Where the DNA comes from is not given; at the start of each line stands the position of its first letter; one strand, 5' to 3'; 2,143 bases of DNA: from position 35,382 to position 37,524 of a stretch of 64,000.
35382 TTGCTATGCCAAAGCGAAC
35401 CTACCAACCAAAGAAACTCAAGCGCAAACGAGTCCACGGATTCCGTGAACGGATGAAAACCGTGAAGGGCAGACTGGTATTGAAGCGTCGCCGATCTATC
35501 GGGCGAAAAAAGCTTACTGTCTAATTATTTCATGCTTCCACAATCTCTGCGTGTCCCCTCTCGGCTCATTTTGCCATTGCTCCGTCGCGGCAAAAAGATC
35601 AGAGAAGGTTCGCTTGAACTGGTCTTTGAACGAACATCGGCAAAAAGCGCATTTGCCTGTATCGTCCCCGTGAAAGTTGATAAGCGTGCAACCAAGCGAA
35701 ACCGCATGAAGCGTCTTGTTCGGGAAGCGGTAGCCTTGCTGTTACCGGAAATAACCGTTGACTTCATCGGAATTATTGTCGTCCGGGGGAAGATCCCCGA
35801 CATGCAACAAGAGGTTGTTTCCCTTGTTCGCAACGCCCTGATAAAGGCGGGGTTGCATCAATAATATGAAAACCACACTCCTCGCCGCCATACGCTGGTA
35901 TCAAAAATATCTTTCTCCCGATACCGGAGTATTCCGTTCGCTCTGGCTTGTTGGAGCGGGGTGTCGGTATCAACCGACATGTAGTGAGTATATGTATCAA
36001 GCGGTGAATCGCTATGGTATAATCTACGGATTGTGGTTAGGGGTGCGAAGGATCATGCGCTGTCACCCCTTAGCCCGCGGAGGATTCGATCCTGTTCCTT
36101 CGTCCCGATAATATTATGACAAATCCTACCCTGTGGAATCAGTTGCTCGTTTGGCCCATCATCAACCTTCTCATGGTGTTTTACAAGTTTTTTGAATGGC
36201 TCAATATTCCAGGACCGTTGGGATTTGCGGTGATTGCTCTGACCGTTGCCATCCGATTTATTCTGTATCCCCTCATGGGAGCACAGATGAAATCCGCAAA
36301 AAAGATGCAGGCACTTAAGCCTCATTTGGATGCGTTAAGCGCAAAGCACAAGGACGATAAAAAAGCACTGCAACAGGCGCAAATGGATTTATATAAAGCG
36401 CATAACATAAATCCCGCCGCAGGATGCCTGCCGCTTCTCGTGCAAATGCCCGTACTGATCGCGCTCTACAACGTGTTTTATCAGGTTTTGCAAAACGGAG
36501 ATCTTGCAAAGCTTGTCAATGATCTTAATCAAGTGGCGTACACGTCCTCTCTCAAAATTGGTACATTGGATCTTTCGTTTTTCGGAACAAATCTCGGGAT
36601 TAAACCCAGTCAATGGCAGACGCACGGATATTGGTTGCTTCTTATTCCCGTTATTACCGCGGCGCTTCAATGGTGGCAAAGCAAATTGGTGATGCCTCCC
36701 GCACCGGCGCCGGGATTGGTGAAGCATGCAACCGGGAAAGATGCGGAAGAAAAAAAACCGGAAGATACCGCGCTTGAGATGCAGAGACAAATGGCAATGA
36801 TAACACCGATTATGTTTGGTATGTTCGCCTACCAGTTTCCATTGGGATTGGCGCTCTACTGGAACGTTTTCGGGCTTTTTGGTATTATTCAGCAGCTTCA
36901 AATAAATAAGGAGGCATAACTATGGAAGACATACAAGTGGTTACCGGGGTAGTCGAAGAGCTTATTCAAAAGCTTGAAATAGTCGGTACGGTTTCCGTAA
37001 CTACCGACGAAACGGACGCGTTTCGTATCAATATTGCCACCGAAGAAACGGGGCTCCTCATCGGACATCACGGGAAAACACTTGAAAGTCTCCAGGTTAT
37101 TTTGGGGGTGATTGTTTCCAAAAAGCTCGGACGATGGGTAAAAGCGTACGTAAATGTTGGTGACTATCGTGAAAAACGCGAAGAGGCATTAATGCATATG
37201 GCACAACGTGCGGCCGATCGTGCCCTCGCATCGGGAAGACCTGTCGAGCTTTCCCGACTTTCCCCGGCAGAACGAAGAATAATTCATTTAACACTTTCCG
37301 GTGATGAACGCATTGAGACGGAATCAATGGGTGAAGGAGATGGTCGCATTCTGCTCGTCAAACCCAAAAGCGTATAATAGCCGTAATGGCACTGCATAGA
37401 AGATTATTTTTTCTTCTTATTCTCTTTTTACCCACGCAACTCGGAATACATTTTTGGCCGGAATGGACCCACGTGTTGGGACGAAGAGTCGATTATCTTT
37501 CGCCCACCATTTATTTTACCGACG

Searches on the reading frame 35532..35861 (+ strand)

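Call 84: search_protein_families(library=pfam, proteins=[window:35532-35861:+], max_evalue=0.001)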
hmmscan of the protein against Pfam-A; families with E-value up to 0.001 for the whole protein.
window:35532-35861:+ (110 aa): 1 family
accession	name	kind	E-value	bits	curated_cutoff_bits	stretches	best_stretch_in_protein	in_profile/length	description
PF00825.24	Ribonuclease_P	-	9.5e-11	42.2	22.3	1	16-96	16-97/109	Ribonuclease P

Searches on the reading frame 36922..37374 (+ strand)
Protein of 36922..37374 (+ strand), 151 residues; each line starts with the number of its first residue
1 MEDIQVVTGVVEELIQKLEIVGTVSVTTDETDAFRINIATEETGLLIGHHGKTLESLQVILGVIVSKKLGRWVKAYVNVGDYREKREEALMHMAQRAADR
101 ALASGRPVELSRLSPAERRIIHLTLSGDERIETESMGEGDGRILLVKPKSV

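Call 85: search_protein_families(library=pfam, proteins=[window:36922-37374:+], max_evalue=0.001)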
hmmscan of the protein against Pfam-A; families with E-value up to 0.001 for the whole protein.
window:36922-37374:+ (151 aa): 3 families
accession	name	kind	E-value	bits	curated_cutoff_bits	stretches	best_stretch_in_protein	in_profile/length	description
PF01424.28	R3H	-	3.7e-14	52.9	26.8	1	88-148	1-60/60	R3H domain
PF13083.13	KH_KhpA-B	-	1.3e-11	44.7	32.1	1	9-68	6-65/73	KhpA/KhpB, KH domain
PF07650.23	KH_2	-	0.00018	21.7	22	1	13-74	9-67/78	KH domain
